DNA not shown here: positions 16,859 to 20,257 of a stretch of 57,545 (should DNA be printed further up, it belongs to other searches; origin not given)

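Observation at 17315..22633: Operon with a double radical-SAM fusion, a paralogous radical-SAM protein and a flavin-halogenase-like enzyme, with no visible precursor peptide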

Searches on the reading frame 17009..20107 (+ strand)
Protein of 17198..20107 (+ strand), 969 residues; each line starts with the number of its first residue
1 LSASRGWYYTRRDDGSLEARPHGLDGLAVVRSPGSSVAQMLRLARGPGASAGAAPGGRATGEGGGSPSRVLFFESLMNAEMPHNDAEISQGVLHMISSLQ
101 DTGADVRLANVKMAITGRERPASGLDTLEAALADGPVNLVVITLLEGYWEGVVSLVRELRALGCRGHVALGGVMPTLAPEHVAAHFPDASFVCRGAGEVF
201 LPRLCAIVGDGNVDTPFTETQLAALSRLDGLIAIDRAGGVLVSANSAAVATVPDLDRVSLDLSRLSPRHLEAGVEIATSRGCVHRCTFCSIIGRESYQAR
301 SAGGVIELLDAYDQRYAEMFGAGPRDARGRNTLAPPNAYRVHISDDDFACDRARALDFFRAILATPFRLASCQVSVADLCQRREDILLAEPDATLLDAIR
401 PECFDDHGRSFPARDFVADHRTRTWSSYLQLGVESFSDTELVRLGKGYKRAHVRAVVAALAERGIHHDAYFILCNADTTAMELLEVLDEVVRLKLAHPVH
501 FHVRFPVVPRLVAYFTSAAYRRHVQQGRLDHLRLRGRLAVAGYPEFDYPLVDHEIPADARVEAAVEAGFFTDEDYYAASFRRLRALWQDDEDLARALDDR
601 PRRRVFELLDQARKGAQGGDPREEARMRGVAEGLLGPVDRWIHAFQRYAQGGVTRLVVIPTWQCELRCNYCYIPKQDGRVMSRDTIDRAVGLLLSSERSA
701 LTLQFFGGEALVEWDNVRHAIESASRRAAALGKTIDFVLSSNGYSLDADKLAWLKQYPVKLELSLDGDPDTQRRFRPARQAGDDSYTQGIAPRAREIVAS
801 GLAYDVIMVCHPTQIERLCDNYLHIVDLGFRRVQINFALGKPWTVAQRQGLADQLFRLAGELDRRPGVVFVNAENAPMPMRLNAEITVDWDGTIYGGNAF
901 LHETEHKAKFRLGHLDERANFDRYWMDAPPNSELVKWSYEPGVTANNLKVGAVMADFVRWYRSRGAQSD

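Call 3: search_protein_families(library=pfam, proteins=[window:17315-20107:+], max_evalue=0.1)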
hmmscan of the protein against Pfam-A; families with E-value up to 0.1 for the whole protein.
window:17315-20107:+ (930 aa): 3 families
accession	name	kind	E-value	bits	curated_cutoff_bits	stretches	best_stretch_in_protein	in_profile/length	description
PF04055.27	Radical_SAM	-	1.8e-19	70.9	29.5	2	620-737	2-121/166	Radical SAM superfamily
PF02310.24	B12-binding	-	4.7e-07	30.1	32.1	1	58-163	22-118/121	B12 binding domain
PF13353.11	Fer4_12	-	0.0015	19.3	22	1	616-733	7-120/137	4Fe-4S single cluster domain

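Call 4: search_protein_families(library=ncbifam, proteins=[window:17315-20107:+], max_evalue=0.1)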
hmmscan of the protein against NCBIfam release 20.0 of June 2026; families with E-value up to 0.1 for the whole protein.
window:17315-20107:+ (930 aa): 58 families (the best 25 are shown)
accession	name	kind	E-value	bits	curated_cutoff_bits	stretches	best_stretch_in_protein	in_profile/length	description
NF047865.1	rSAM_PapB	equivalog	1.6e-30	106.5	340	1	617-823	5-212/330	PapB family radical SAM/SPASM ranthipeptide maturase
TIGR03978.1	rSAM_paired_1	equivalog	4.4e-24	85.1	370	1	615-751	82-221/466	His-Xaa-Ser system radical SAM maturase HxsB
TIGR03974.1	rSAM_six_Cys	equivalog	1.1e-20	74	425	1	608-799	90-286/451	thioether cross-link-forming SCIFF peptide maturase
TIGR03906.1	quino_hemo_SAM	equivalog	1.4e-20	73.4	453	1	616-763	95-246/467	quinohemoprotein amine dehydrogenase maturation protein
TIGR04064.1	rSAM_nif11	equivalog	2.2e-20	72.8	518.7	1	610-761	73-227/459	nif11-like peptide radical SAM maturase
TIGR04068.1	rSAM_ocin_clost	equivalog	4.1e-16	58.9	500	1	608-747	77-222/462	Cys-rich peptide radical SAM maturase CcpM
TIGR04280.1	geopep_mat_rSAM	hypoth_equivalog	4.7e-16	58.8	400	1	615-748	84-221/428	geopeptide radical SAM maturase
NF040492.1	not_ScfB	exception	5.5e-15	55.2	855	1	623-797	103-283/450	ScfB-related radical SAM/SPASM orphan maturase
TIGR04115.1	rSAM_Cxxx_rpt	equivalog_domain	3.9e-13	49.6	350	1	620-821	7-218/359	radical SAM peptide maturase, CXXX-repeat target family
NF041718.1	rSAM_phane_AMC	equivalog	1.7e-12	47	425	1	615-799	6-188/362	cyclophane-forming radical SAM peptide maturase AmcB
TIGR03942.1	sulfatase_rSAM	equivalog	2.5e-12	46.6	349.45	1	623-796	9-186/363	anaerobic sulfatase maturase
TIGR04083.1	rSAM_pep_methan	hypoth_equivalog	8.3e-12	44.7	300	1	617-734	2-118/376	TIGR04083 family peptide-modifying radical SAM enzyme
NF041298.1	rSAM_mat_DynA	equivalog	3.6e-11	42.6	450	1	618-787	4-175/356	dynobactin maturation radical SAM/SPASM protein DynA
TIGR04163.1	rSAM_cobopep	equivalog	1.5e-10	40.5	375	1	619-781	68-230/428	peptide-modifying radical SAM enzyme CbpB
TIGR04463.1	rSAM_vs_C_rich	equivalog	1.7e-10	40.3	525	1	614-749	81-219/438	TIGR04463 family radical SAM/SPASM RiPP maturase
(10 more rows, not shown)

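Call 9: find_homologous_proteins(query=window:17315-20107:+, max_evalue=0.00001)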
Query window:17315-20107:+ (930 aa): 196 proteins with E <= 0.00001 among 8000 candidates; the best 120 are listed.
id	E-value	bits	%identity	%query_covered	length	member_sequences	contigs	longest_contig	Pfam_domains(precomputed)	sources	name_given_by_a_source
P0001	0.0e+0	1901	90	100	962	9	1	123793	PF04055.28,PF02310.25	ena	-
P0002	0.0e+0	1578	77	98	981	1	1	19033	PF04055.28,PF02310.25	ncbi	-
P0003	0.0e+0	1537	74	98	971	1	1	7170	PF04055.28,PF02310.25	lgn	-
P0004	0.0e+0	1461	71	96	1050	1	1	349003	PF04055.28,PF02310.25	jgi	jgi:MoaA/NifB/PqqE/SkfB family radical SAM enzyme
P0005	0.0e+0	1451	72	97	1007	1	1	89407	PF04055.28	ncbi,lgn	ncbi:MAG: radical SAM protein [Myxococcota bacterium]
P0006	0.0e+0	1449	70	96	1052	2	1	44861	PF04055.28,PF02310.25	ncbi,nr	ncbi:MAG: hypothetical protein Q8P18_20415 [Pseudomonadota bacterium]|nr:hypothetical protein [Pseud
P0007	0.0e+0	1447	70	96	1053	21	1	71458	PF04055.28,PF02310.25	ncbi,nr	ncbi:MAG: hypothetical protein IPI35_17295 [Deltaproteobacteria bacterium]|nr:hypothetical protein [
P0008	0.0e+0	1440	69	98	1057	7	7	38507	PF04055.28,PF02310.25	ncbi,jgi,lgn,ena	jgi:hypothetical protein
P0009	0.0e+0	1437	70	97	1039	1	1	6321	PF04055.28,PF02310.25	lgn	-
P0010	0.0e+0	1430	70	96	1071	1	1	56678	PF04055.28,PF02310.25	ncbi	-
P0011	0.0e+0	1423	69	96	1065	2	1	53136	PF04055.28,PF02310.25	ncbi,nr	ncbi:MAG: hypothetical protein Q8P41_17295 [Pseudomonadota bacterium]|nr:hypothetical protein [Pseud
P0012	0.0e+0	1417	70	97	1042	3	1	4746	PF04055.28,PF02310.25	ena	-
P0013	0.0e+0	1379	68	96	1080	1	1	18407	PF04055.28,PF02310.25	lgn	-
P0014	0.0e+0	1372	68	98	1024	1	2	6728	PF04055.28,PF02310.25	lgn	-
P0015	0.0e+0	1371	67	96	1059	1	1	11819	PF04055.28,PF02310.25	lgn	-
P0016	0.0e+0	1369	67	97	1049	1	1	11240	PF04055.28,PF02310.25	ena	-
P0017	0.0e+0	1358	68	97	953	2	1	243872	PF04055.28,PF02310.25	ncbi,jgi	jgi:hypothetical protein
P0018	0.0e+0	1270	61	98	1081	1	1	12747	PF04055.28,PF02310.25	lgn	-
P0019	0.0e+0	1263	65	97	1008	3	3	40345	PF04055.28,PF02310.25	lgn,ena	-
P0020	0.0e+0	1262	65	96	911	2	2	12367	PF04055.28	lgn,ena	-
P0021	0.0e+0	1261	62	98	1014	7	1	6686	PF04055.28,PF02310.25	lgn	-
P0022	0.0e+0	1257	62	96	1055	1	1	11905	PF04055.28,PF02310.25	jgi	jgi:sulfatase maturation enzyme AslB (radical SAM superfamily)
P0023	0.0e+0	1254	63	98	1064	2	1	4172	PF04055.28,PF02310.25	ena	-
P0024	0.0e+0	1236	64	98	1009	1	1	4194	PF04055.28,PF02310.25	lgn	-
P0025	0.0e+0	1235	63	96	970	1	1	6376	PF04055.28,PF02310.25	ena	-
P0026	0.0e+0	1221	63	97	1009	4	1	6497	PF04055.28,PF02310.25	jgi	jgi:hypothetical protein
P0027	0.0e+0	1220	60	96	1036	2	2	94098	PF04055.28,PF02310.25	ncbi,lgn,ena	-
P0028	0.0e+0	1218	59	96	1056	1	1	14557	PF04055.28,PF02310.25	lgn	-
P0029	0.0e+0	1218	61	98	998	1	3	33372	PF04055.28,PF02310.25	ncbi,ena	-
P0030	0.0e+0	1205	59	96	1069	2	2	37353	PF04055.28,PF02310.25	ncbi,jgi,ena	-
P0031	0.0e+0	1202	60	97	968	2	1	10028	PF04055.28,PF02310.25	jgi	-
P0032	0.0e+0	1199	60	98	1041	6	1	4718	PF04055.28,PF02310.25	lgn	-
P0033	0.0e+0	1199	61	96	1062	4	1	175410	PF04055.28,PF02310.25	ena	-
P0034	0.0e+0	1199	63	96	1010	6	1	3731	PF04055.28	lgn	-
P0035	0.0e+0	1193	60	96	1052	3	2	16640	PF04055.28,PF02310.25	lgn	-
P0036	0.0e+0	1192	62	96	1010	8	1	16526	PF04055.28,PF02310.25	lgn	-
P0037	0.0e+0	1186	61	96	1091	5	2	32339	PF04055.28,PF02310.25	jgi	jgi:hypothetical protein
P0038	0.0e+0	1183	60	97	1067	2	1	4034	PF04055.28,PF02310.25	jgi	jgi:uncharacterized Fe-S cluster-containing radical SAM superfamily protein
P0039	0.0e+0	1177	59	96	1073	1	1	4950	PF04055.28,PF02310.25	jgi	-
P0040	0.0e+0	1176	60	96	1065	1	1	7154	PF04055.28,PF02310.25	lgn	-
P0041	0.0e+0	1173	59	98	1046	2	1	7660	PF04055.28,PF02310.25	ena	-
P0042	0.0e+0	1170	59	97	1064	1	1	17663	PF04055.28,PF02310.25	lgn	-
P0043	0.0e+0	1165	59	99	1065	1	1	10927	PF04055.28,PF02310.25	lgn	-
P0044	0.0e+0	1161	59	96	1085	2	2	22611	PF04055.28,PF02310.25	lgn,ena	-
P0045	0.0e+0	1159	58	96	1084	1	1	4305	PF04055.28,PF02310.25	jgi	jgi:MoaA/NifB/PqqE/SkfB family radical SAM enzyme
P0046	0.0e+0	1159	57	97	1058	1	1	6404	PF04055.28,PF02310.25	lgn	-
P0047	0.0e+0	1158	56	97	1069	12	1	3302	PF04055.28,PF02310.25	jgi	jgi:MoaA/NifB/PqqE/SkfB family radical SAM enzyme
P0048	0.0e+0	1157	59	97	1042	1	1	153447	PF04055.28,PF02310.25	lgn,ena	-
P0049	0.0e+0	1156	59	96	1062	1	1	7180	PF04055.28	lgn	-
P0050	0.0e+0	1155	58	97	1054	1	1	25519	PF04055.28,PF02310.25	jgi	jgi:Radical SAM superfamily/B12 binding domain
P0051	0.0e+0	1155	59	96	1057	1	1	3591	PF04055.28,PF02310.25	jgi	jgi:MoaA/NifB/PqqE/SkfB family radical SAM enzyme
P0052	0.0e+0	1153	58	96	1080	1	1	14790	PF04055.28,PF02310.25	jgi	jgi:hypothetical protein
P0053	0.0e+0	1152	56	96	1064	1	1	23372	PF04055.28,PF02310.25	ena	-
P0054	0.0e+0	1151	59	96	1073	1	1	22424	PF04055.28,PF02310.25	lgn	-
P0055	0.0e+0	1151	59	96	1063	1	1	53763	PF04055.28,PF02310.25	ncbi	-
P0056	0.0e+0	1148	57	98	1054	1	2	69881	PF04055.28,PF02310.25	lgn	-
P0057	0.0e+0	1145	57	98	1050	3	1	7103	PF04055.28,PF02310.25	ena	-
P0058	0.0e+0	1144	59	96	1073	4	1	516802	PF04055.28,PF02310.25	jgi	jgi:pyruvate-formate lyase-activating enzyme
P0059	0.0e+0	1143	57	96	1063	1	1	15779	PF04055.28,PF02310.25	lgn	-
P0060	0.0e+0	1142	57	97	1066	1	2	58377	PF04055.28,PF02310.25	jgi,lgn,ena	-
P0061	0.0e+0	1142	56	97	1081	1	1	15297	PF04055.28,PF02310.25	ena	-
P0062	0.0e+0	1142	55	99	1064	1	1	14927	PF04055.28,PF02310.25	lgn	-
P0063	0.0e+0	1141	58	97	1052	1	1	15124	PF04055.28,PF02310.25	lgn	-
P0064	0.0e+0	1141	55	100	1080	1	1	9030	PF04055.28,PF02310.25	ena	-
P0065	0.0e+0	1139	58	97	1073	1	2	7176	PF04055.28,PF02310.25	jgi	jgi:MoaA/NifB/PqqE/SkfB family radical SAM enzyme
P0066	0.0e+0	1138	55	98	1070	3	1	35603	PF04055.28,PF02310.25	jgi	-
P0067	0.0e+0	1137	57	97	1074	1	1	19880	PF04055.28,PF02310.25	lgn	-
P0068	0.0e+0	1136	58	96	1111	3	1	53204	PF04055.28,PF02310.25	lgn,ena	-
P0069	0.0e+0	1136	58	98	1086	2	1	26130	PF04055.28,PF02310.25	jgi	jgi:sulfatase maturation enzyme AslB (radical SAM superfamily)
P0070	0.0e+0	1135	55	96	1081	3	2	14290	PF04055.28,PF02310.25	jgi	jgi:pyruvate-formate lyase-activating enzyme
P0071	0.0e+0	1134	57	99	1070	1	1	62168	PF04055.28,PF02310.25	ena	-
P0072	0.0e+0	1134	56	96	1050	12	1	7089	PF04055.28,PF02310.25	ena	-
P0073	0.0e+0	1133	56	96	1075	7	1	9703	PF04055.28,PF02310.25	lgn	-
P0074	0.0e+0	1130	57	96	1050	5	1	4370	PF04055.28,PF02310.25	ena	-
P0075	0.0e+0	1126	56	98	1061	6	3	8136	PF04055.28,PF02310.25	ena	-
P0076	0.0e+0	1125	57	98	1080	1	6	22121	PF04055.28,PF02310.25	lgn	-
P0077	0.0e+0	1124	57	97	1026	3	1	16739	PF04055.28,PF02310.25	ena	-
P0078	0.0e+0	1123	55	96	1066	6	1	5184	PF04055.28,PF02310.25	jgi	jgi:hypothetical protein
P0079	0.0e+0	1123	56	97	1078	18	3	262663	PF04055.28,PF02310.25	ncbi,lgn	ncbi:MAG: radical SAM protein [Sandaracinaceae bacterium]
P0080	0.0e+0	1122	58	97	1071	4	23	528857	PF04055.28,PF02310.25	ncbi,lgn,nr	ncbi:MAG: cobalamin-dependent protein [Polyangiaceae bacterium]|nr:cobalamin-dependent protein [Poly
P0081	0.0e+0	1122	57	99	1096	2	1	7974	PF04055.28,PF02310.25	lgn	-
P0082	0.0e+0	1121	56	96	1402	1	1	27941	PF13450.13,PF07992.21,PF00070.34,PF03486.21,PF05834.19,PF01134.29,PF01494.26,PF02310.25,PF12831.14,PF01266.31,PF04055.28,PF00890.31,PF04820.21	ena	-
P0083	0.0e+0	1121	57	97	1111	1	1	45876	PF04055.28,PF02310.25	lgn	-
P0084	0.0e+0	1121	56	97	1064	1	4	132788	PF04055.28,PF02310.25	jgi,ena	-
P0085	0.0e+0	1120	56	96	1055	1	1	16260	PF04055.28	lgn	-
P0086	0.0e+0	1119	56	99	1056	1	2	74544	PF04055.28,PF02310.25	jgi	jgi:MoaA/NifB/PqqE/SkfB family radical SAM enzyme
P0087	0.0e+0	1119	58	96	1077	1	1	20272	PF04055.28,PF02310.25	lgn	-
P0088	0.0e+0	1117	57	96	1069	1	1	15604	PF04055.28,PF02310.25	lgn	-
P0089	0.0e+0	1116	58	98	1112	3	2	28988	PF04055.28,PF02310.25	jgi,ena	jgi:MoaA/NifB/PqqE/SkfB family radical SAM enzyme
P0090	0.0e+0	1116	57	97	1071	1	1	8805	PF04055.28,PF02310.25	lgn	-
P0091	0.0e+0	1115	55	96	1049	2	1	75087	PF04055.28,PF02310.25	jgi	-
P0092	0.0e+0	1114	58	96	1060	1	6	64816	PF04055.28,PF02310.25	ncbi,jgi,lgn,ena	-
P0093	0.0e+0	1114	56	97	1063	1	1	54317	PF04055.28,PF02310.25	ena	-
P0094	0.0e+0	1113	55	97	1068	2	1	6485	PF04055.28,PF02310.25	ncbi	-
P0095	0.0e+0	1111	56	96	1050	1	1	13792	PF04055.28,PF02310.25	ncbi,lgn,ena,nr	ncbi:MAG TPA: radical SAM protein [Deltaproteobacteria bacterium]|nr:radical SAM protein [Deltaprote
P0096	0.0e+0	1108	57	98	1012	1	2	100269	PF04055.28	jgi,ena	-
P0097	0.0e+0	1106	55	97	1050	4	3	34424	PF04055.28,PF02310.25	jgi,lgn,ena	-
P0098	0.0e+0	1104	56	98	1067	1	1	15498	PF04055.28,PF02310.25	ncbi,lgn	-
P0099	0.0e+0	1104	55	97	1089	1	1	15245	PF04055.28,PF02310.25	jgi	jgi:hypothetical protein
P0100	0.0e+0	1103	56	98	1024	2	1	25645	PF04055.28,PF02310.25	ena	-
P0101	0.0e+0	1100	58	97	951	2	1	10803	PF04055.28,PF02310.25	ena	-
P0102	0.0e+0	1100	54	98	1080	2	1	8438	PF04055.28,PF02310.25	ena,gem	-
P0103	0.0e+0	1098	56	96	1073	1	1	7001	PF04055.28,PF02310.25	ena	-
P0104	0.0e+0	1095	57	96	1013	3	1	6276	PF04055.28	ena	-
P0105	0.0e+0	1094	59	89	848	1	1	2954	PF04055.28,PF02310.25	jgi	jgi:hypothetical protein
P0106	0.0e+0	1094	56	96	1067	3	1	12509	PF04055.28,PF02310.25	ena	-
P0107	0.0e+0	1094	56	97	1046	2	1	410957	PF04055.28,PF02310.25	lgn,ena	-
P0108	0.0e+0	1090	58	97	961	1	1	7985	PF04055.28,PF02310.25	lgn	-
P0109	0.0e+0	1089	59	90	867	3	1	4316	PF04055.28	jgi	jgi:radical SAM superfamily enzyme YgiQ (UPF0313 family)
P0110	0.0e+0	1087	57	96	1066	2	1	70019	PF04055.28,PF02310.25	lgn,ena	-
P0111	0.0e+0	1087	55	98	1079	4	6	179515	PF04055.28,PF02310.25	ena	-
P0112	0.0e+0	1081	55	99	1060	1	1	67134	PF04055.28,PF02310.25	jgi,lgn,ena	-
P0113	0.0e+0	1080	54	97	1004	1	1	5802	PF04055.28,PF02310.25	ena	-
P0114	0.0e+0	1080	56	99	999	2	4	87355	PF04055.28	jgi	-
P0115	0.0e+0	1077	56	96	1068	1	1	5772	PF04055.28,PF02310.25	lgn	-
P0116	0.0e+0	1072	56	98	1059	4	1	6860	PF04055.28,PF02310.25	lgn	-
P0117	0.0e+0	1069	54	96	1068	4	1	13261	PF04055.28,PF02310.25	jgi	jgi:pyruvate-formate lyase-activating enzyme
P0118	0.0e+0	1069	54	97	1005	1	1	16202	PF04055.28,PF02310.25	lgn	-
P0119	0.0e+0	1067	60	88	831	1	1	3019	PF04055.28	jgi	jgi:radical SAM superfamily enzyme YgiQ (UPF0313 family)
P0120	0.0e+0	1067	54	96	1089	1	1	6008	PF04055.28,PF02310.25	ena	-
